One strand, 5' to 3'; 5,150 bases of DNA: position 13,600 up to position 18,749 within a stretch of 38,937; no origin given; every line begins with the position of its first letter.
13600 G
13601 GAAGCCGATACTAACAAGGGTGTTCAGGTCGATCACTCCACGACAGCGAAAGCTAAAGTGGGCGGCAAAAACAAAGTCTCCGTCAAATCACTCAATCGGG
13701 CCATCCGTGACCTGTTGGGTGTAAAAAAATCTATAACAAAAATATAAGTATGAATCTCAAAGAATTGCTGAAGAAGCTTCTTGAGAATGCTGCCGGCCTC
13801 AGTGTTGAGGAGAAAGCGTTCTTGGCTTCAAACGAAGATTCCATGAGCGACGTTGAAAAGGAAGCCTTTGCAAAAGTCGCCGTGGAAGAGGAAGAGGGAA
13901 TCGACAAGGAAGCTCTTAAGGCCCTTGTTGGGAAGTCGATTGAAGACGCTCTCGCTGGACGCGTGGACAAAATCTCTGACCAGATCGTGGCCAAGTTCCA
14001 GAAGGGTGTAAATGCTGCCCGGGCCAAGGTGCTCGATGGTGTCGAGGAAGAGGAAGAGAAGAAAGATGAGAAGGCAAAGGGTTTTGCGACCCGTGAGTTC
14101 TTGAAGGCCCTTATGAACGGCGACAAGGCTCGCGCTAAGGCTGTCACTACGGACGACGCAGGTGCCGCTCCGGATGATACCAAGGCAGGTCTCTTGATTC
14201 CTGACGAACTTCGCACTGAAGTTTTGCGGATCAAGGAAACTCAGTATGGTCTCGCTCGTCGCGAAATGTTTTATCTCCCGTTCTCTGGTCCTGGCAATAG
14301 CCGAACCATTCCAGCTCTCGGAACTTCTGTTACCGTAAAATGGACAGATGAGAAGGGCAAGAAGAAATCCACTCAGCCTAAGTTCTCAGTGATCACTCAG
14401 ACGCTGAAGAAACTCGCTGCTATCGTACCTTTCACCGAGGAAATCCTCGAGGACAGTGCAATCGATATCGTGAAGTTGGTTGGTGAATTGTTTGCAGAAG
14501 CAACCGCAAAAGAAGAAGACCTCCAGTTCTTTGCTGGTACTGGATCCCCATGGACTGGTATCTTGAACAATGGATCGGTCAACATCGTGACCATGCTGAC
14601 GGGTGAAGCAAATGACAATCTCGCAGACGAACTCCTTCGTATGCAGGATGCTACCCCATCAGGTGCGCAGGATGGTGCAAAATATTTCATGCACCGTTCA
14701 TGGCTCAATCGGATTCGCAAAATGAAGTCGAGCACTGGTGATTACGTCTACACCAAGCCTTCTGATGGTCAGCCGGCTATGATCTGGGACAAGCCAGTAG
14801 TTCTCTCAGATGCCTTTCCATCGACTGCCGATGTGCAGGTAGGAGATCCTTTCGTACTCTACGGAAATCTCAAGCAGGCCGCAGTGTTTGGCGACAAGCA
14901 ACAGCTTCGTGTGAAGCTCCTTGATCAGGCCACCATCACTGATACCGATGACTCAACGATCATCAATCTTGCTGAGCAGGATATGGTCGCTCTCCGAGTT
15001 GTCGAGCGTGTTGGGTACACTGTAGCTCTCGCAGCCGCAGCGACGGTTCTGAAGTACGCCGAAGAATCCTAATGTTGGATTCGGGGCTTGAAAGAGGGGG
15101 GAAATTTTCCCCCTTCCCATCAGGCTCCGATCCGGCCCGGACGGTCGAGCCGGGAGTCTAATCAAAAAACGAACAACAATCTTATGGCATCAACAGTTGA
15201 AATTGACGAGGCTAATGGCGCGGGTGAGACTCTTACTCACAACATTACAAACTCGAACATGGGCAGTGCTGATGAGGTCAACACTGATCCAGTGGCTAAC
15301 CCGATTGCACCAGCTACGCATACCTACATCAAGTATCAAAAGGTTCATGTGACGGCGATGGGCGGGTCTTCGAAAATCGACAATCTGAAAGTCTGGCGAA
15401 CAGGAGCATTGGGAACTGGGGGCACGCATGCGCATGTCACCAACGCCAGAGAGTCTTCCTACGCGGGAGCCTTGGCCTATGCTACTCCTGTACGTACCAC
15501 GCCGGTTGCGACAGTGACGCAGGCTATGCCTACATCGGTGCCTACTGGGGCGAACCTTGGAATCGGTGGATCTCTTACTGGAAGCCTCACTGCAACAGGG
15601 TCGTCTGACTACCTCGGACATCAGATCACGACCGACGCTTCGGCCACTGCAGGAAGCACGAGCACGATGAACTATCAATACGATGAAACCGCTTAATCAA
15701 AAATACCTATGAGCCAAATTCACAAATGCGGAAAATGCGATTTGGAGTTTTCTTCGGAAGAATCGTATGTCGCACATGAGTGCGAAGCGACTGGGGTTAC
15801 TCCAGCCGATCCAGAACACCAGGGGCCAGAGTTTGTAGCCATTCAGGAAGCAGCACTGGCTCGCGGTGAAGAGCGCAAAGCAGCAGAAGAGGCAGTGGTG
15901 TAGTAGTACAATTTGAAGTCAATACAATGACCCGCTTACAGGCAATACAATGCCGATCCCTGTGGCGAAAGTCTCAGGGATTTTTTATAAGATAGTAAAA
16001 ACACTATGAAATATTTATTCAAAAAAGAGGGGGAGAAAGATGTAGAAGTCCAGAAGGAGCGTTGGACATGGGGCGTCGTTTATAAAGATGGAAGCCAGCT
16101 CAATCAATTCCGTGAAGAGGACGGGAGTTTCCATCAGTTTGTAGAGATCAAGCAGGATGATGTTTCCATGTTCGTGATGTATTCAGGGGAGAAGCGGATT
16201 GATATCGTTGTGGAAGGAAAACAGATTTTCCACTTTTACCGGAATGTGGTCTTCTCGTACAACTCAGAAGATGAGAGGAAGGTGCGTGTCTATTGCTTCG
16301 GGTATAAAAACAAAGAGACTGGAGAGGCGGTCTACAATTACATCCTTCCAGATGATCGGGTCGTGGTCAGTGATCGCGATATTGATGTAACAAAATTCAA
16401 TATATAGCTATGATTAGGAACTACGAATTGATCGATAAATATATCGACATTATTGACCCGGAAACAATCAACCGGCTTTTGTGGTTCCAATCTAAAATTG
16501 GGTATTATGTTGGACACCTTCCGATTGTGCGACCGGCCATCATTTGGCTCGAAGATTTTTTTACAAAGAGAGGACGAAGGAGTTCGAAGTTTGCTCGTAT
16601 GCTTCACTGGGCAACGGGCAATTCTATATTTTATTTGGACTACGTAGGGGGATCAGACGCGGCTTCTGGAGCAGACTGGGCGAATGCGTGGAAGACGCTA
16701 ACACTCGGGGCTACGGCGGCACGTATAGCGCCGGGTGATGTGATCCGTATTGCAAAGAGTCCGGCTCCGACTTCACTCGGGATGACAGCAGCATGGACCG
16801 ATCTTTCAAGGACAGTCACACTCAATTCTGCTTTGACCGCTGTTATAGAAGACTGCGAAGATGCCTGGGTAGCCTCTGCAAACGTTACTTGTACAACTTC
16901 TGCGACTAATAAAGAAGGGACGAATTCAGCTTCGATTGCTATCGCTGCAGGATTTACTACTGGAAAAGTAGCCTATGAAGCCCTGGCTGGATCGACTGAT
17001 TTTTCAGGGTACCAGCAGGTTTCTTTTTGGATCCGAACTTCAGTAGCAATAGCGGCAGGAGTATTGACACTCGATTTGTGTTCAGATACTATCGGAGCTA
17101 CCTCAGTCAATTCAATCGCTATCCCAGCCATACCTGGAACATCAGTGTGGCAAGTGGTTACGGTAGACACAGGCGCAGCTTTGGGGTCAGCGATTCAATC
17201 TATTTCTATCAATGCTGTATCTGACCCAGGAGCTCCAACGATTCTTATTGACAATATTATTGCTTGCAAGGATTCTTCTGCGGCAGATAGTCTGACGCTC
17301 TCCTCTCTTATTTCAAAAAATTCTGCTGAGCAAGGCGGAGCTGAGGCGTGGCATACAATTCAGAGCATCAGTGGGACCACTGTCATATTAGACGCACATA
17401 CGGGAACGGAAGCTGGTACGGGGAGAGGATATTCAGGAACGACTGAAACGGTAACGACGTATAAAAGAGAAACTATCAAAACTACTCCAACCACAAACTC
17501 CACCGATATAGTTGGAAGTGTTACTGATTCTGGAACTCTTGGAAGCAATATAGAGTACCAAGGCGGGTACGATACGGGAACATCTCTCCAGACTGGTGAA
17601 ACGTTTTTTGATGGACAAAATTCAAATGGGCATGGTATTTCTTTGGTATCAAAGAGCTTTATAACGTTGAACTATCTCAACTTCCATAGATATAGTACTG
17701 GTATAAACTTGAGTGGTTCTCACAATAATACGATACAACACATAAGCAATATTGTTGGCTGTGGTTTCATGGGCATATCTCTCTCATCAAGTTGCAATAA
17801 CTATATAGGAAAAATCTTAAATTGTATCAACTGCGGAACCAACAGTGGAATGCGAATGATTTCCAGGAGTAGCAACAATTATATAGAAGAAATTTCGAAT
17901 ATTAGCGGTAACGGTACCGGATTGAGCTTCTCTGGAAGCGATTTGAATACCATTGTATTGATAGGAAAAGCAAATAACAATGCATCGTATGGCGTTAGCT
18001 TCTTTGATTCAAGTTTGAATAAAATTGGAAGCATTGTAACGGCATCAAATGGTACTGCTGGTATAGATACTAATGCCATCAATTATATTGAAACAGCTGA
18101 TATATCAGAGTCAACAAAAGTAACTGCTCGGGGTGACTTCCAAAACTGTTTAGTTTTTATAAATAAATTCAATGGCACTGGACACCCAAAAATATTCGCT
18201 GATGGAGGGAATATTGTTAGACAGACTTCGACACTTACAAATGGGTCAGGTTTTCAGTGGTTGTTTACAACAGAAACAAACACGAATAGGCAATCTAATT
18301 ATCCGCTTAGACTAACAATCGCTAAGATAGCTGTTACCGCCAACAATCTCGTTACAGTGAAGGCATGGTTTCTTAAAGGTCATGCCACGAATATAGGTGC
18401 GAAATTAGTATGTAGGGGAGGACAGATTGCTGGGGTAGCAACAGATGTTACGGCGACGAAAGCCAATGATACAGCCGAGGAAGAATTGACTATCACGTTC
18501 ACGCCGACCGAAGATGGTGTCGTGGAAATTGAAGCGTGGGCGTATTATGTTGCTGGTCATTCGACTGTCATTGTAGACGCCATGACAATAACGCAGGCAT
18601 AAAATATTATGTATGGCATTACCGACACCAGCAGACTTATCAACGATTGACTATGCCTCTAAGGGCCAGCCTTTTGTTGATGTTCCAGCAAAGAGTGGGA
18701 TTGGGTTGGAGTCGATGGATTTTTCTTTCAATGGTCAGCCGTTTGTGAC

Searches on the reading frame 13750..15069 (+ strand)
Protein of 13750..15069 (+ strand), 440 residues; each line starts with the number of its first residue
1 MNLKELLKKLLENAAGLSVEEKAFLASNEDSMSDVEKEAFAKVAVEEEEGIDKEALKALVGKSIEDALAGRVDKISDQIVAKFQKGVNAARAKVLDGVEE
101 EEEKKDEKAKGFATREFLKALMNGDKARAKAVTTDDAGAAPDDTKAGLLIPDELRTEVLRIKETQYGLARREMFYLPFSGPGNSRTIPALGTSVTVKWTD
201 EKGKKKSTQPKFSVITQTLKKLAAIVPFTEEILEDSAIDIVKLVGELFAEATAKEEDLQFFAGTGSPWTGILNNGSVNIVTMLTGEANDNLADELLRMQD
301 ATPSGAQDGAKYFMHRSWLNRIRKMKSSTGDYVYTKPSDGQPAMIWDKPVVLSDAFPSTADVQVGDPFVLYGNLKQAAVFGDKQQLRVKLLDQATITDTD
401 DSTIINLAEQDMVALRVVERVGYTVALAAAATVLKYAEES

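Call 5: search_protein_families(library=pfam, proteins=[window:13750-15069:+], max_evalue=0.01)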
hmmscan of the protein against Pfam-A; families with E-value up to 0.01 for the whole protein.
window:13750-15069:+ (440 aa): 1 family
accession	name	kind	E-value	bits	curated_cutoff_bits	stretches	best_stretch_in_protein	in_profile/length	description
PF05065.19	Phage_capsid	-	1.5e-45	156.3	24.2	1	147-435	2-279/280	Phage capsid family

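Call 6: search_protein_families(library=phrogs, proteins=[window:13750-15069:+], max_evalue=0.01)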
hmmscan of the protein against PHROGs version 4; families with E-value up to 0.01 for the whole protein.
window:13750-15069:+ (440 aa): 3 families
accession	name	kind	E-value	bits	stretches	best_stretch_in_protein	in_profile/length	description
phrog_10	-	head and packaging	4.1e-59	202.3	1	2-438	261-637/752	major head protein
phrog_617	-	head and packaging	3.7e-27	96.5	1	19-434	217-621/626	major head protein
phrog_15928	-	head and packaging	8.6e-13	49.7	1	233-395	2-151/185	major head protein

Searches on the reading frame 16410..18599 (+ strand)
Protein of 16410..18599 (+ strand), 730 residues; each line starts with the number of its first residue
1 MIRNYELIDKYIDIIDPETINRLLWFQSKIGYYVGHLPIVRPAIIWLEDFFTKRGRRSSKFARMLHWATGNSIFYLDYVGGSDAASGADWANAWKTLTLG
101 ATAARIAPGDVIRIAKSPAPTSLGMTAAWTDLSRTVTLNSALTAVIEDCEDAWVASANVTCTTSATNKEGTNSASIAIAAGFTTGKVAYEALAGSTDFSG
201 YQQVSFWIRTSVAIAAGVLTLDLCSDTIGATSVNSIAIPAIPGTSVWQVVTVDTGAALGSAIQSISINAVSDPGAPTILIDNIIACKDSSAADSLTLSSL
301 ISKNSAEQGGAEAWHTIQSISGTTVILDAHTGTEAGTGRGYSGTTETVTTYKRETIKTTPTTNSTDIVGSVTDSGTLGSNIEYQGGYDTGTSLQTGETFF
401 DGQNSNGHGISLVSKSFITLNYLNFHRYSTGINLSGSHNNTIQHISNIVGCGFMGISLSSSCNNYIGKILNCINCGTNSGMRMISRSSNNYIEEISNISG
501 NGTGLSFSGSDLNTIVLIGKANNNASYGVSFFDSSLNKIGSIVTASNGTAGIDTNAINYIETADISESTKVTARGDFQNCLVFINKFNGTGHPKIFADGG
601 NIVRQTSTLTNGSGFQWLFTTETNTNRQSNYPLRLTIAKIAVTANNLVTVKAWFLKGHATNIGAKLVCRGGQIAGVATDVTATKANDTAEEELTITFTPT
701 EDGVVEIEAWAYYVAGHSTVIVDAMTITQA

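Call 5: search_protein_families(library=pfam, proteins=[window:16410-18599:+], max_evalue=0.01)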
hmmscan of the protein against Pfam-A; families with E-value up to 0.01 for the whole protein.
window:16410-18599:+ (730 aa): 0 families

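Call 6: search_protein_families(library=phrogs, proteins=[window:16410-18599:+], max_evalue=0.01)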
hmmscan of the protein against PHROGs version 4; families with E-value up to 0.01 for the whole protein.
window:16410-18599:+ (730 aa): 0 families

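Call 20: search_protein_families(library=pfam, proteins=[window:16410-18599:+], max_evalue=10)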
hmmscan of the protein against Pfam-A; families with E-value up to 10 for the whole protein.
window:16410-18599:+ (730 aa): 1 family
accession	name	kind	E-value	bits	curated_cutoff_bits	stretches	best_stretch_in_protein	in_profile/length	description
PF16251.10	bCoV_NAB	-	0.052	14.5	25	1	662-718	30-86/129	Betacoronavirus nucleic acid-binding (NAB)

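Call 29: find_related_loci(query=window:16410-18599:+, collection=viral_contigs, flank=6000)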
Query window:16410-18599:+ (730 aa) in viral_contigs; peptide patterns used: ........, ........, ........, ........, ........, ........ (x = any residue, [..] = any of these).
33 stretches matched a pattern; 31 encode a relative of the query (tblastn E <= 1e-3); 31 distinct loci.
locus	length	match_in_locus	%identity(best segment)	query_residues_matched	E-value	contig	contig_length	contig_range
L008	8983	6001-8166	52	7-730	0e+0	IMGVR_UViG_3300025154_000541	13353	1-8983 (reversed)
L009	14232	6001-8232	48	61-730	0e+0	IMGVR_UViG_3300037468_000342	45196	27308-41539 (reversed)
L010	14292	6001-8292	40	81-730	8e-105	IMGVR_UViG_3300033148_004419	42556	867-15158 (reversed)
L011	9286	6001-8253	43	74-730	6e-105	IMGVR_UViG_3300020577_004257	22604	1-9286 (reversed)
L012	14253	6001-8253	43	74-730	5e-104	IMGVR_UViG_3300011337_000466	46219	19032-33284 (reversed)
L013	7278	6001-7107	53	74-442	2e-100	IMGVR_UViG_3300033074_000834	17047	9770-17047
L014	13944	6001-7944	46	74-730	4e-151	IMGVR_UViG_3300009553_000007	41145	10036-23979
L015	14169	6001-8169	38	87-730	1e-87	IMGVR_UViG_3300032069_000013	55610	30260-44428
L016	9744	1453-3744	40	74-729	9e-85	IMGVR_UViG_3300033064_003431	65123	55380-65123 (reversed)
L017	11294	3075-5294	43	74-730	1e-69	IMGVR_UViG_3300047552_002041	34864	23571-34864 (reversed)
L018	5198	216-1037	50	431-730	6e-63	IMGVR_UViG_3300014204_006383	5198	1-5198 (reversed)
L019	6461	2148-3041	33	173-460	8e-27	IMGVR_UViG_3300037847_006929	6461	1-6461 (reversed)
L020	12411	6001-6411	43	594-729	1e-25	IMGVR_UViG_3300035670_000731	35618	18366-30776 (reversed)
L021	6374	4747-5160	44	146-283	8e-20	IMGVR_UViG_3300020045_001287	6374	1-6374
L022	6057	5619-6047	37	145-284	3e-16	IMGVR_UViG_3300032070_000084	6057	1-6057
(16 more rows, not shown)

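Call 36: search_solved_structures(query=window:16410-18599:+, max_evalue=1)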
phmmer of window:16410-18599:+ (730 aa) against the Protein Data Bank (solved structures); distinct sequences matched with E-value up to 1: 1.
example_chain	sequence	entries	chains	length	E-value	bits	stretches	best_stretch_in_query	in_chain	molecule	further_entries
3suz_A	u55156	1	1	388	0.91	10.9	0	240-331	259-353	Amyloid beta A4 precursor protein-binding family A member 2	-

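Call 65: find_homologous_proteins(query=window:16410-18599:+, max_evalue=0.00001)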
Query window:16410-18599:+ (730 aa): 1470 proteins with E <= 0.00001 among 8000 candidates; the best 120 are listed.
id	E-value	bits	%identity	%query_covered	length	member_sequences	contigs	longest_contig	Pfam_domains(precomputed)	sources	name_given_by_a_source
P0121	0.0e+0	1603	100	100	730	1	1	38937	-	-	-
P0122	0.0e+0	1144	81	90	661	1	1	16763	-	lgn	-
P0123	9.5e-257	872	66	90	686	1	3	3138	-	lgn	-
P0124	5.5e-247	840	59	96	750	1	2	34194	-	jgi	jgi:hypothetical protein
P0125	3.7e-245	834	67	90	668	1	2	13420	-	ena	-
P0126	7.2e-243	826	67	90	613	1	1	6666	-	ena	-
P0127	2.5e-240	818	65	90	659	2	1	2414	PF13229.13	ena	-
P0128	1.2e-236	805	61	90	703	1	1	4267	-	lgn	-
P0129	1.0e-234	799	65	90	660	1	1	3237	-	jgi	-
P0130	7.0e-233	793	64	90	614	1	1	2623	-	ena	-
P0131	7.7e-233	793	64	90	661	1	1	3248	-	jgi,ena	-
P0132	4.3e-215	734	53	90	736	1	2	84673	-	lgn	-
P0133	2.4e-205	702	55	96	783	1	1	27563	PF13229.13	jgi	jgi:hypothetical protein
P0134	1.7e-204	699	52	99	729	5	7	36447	PF13229.13,PF05048.20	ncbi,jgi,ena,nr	ncbi:MAG TPA: hypothetical protein DDY21_00255 [Candidatus Moranbacteria bacterium]|nr:hypothetical 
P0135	7.2e-204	697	53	90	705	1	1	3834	PF13229.13,PF05048.20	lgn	-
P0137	5.9e-196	671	54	97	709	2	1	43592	PF13229.13,PF05048.20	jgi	-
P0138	4.5e-195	668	53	97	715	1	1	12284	PF13229.13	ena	-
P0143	1.0e-186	640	50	97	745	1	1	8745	PF13229.13,PF05048.20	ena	-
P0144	1.3e-185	637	54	90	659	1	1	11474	PF13229.13,PF05048.20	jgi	jgi:hypothetical protein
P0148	2.7e-181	623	50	90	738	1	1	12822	PF05048.20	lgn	-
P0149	4.9e-180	618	50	90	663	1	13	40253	PF13229.13,PF05048.20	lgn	-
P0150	8.1e-179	614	47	97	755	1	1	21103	PF13229.13,PF05048.20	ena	-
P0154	4.7e-177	609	56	50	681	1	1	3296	PF13229.13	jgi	jgi:parallel beta-helix repeat protein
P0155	6.2e-177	608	56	50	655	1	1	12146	PF13229.13,PF05048.20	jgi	-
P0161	9.0e-175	601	51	90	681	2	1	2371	PF13229.13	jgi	-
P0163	1.6e-174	600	48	99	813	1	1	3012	PF13229.13,PF05048.20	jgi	jgi:hypothetical protein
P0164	2.0e-173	597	50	63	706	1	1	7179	PF13229.13,PF05048.20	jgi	-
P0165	2.6e-173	596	50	90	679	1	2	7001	PF13229.13,PF05048.20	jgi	jgi:parallel beta-helix repeat protein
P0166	4.7e-173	595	50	90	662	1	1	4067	PF13229.13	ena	-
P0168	3.4e-171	589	51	90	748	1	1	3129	PF13229.13,PF05048.20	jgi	jgi:hypothetical protein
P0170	3.6e-170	586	51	90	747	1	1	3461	PF13229.13,PF05048.20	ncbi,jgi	ncbi:MAG: right-handed parallel beta-helix repeat-containing protein [Bacteroidales bacterium]|jgi:h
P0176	7.8e-169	581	48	90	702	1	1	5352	PF05048.20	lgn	-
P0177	1.3e-168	581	50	97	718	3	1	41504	PF13229.13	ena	-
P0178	1.3e-168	581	53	50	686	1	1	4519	PF13229.13,PF05048.20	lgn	-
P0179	9.0e-168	578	51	90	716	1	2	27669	PF13229.13,PF05048.20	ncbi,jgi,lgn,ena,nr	ncbi:MAG: hypothetical protein DRP74_02630 [Candidatus Omnitrophota bacterium]|nr:MAG: hypothetical 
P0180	1.2e-167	577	47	90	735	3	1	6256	PF05048.20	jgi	-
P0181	2.3e-167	576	52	90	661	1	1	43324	PF13229.13,PF05048.20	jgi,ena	-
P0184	1.1e-166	574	46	44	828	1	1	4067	PF13229.13,PF05048.20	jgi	jgi:L-rhamnose mutarotase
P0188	5.3e-164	565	46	90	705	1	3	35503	PF05048.20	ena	-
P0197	8.3e-161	555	45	98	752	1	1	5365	PF13229.13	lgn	-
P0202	1.4e-159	551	50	90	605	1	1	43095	PF13229.13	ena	-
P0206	1.3e-158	548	51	90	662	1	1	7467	PF13229.13,PF05048.20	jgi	-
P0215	1.4e-153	531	46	90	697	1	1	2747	PF13229.13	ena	-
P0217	1.0e-152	528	50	87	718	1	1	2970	PF13229.13,PF05048.20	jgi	-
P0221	1.5e-151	524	44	90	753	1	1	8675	PF13229.13,PF05048.20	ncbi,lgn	-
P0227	8.4e-150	518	48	50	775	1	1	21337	PF05048.20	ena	-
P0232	9.0e-149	515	46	90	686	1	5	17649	PF13229.13,PF05048.20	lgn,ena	-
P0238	4.0e-147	510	48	90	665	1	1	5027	PF13229.13,PF05048.20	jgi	jgi:hypothetical protein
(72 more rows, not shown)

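Call 74: find_encoding_contigs(protein=P0122, flank=7000, max_places=1)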
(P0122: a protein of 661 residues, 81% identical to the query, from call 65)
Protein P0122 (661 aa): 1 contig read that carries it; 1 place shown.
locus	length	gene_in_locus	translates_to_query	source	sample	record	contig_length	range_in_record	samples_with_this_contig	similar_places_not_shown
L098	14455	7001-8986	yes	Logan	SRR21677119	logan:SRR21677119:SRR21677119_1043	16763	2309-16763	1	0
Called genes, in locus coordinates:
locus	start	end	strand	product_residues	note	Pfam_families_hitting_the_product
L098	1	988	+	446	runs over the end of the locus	-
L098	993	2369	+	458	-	-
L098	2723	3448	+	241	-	-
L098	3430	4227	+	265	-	PF00535:Glycos_transf_2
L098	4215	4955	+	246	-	PF00535:Glycos_transf_2 (faint)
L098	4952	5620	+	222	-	-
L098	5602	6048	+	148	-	PF08241:Methyltransf_11 (weak)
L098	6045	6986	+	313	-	PF00535:Glycos_transf_2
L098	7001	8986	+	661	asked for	-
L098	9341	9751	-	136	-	-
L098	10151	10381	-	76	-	-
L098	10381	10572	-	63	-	-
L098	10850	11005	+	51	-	-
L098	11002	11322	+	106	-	-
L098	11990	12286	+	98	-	-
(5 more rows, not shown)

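Call 75: find_encoding_contigs(protein=P0134, flank=7000, max_places=2)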
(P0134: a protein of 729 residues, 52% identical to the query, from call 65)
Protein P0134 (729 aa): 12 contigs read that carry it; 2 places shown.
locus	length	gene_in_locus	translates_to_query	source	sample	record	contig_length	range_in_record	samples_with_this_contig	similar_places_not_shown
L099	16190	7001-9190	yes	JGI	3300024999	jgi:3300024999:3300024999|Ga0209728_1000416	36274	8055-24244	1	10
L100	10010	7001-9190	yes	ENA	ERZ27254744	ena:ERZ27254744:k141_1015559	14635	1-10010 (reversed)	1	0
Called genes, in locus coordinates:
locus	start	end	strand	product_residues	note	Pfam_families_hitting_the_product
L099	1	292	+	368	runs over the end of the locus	-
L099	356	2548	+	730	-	PF04860:Phage_portal, PF04233:Phage_Mu_F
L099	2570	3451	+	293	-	PF04586:Peptidase_S78 (weak)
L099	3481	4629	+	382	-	PF05065:Phage_capsid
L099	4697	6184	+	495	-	PF10111:Glyco_tranf_2_2 (faint), PF13641:Glyco_tranf_2_3 (faint), PF00535:Glycos_transf_2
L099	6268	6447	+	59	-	-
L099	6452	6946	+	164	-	-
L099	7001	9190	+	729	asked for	PF05048:NosD (faint), PF13229:Beta_helix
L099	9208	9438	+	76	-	-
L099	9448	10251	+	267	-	-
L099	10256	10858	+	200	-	-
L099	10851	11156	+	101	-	-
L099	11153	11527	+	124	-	PF04883:HK97-gp10_like (weak)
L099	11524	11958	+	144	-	-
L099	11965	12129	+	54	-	-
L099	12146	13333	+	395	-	PF18906:Phage_tube_2 (faint)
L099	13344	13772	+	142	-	-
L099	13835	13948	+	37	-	-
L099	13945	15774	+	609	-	PF20155:TMP_3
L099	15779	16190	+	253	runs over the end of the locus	PF22768:SPP1_Dit (weak)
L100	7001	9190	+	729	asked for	PF05048:NosD (faint), PF13229:Beta_helix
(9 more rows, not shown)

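Call 85: search_protein_families(library=phrogs, proteins=[L012:8556-9605:+, L018:1045-2061:+, L015:8677-9795:+, L099:9448-10248:+], max_evalue=0.001)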
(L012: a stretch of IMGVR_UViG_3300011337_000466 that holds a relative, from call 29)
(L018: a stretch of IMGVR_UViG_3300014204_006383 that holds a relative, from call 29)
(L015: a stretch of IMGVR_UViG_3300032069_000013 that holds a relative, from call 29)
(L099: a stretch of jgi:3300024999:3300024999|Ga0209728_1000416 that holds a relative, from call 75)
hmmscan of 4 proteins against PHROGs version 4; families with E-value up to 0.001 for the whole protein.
L012:8556-9605:+ (350 aa): 1 family
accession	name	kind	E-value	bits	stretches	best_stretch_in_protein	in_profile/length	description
phrog_25538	-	unknown function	7.6e-11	43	1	65-127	185-247/293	-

L018:1045-2061:+ (339 aa): 0 families

L015:8677-9795:+ (373 aa): 0 families

L099:9448-10248:+ (267 aa): 0 families
